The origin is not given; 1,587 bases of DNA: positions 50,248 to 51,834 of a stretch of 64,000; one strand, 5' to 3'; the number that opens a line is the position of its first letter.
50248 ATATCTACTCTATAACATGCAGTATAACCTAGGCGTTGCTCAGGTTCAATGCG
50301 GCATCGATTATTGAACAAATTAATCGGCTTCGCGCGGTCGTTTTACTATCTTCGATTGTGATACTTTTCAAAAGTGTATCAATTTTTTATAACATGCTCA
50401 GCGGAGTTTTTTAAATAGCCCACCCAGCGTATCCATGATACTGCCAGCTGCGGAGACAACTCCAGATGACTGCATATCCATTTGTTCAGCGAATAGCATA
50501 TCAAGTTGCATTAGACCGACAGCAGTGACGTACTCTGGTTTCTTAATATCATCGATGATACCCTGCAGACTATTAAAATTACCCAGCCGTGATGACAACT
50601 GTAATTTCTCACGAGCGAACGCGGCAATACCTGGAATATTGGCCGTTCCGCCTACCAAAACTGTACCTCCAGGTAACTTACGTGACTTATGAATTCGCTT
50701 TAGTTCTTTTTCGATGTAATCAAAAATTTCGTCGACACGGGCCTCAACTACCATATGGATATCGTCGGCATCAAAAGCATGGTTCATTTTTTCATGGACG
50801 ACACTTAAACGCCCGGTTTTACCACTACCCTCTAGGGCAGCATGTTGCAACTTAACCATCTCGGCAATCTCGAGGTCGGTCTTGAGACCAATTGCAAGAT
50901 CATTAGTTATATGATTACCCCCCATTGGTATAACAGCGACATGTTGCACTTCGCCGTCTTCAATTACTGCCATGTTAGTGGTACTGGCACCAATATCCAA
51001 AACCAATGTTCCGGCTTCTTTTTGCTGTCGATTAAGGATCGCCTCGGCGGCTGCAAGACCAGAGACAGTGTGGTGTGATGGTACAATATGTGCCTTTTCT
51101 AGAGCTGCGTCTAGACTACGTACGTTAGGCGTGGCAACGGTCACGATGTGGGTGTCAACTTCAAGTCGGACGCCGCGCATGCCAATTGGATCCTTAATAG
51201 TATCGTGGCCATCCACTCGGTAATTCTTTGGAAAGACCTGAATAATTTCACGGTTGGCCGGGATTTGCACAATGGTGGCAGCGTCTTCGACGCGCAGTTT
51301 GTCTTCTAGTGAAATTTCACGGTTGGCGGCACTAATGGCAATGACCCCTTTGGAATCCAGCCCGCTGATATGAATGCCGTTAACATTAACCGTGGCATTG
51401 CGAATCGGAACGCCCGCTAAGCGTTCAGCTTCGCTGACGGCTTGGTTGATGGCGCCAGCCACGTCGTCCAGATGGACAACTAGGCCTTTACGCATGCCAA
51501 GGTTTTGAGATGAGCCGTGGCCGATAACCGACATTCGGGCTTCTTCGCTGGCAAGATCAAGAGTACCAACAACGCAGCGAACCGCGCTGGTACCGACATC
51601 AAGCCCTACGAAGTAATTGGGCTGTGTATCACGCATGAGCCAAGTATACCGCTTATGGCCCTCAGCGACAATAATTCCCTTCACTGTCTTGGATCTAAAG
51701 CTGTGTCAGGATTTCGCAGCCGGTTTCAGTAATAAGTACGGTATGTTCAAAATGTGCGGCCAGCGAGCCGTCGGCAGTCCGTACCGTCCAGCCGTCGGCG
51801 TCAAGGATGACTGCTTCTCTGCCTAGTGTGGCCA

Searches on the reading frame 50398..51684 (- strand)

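Call 8: search_protein_families(library=pfam, proteins=[window:50398-51684:-])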
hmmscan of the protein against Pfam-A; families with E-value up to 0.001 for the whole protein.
window:50398-51684:- (428 aa): 7 families
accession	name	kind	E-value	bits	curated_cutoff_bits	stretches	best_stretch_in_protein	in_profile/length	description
PF14450.12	FtsA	-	3.5e-30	105.4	31.8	1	228-390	2-127/127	Cell division protein FtsA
PF02491.25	SHS2_FTSA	-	2.1e-24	86.1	25.4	1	103-182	1-79/79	SHS2 domain inserted in FTSA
PF06723.19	MreB_Mbl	-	5.6e-08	32.4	27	1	221-368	142-304/327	MreB/Mbl protein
PF11104.14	PilM_2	-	2.1e-07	30.6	27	1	183-280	133-236/340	Type IV pilus assembly protein PilM;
PF06277.17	EutA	-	1.7e-05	24.3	27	1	219-263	138-182/475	Ethanolamine utilisation protein EutA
PF00022.25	Actin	-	0.0004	19.5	27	1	222-317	140-237/410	Actin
PF02541.22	Ppx-GppA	-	0.00043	20.3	27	0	215-283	103-168/285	Ppx/GppA phosphatase family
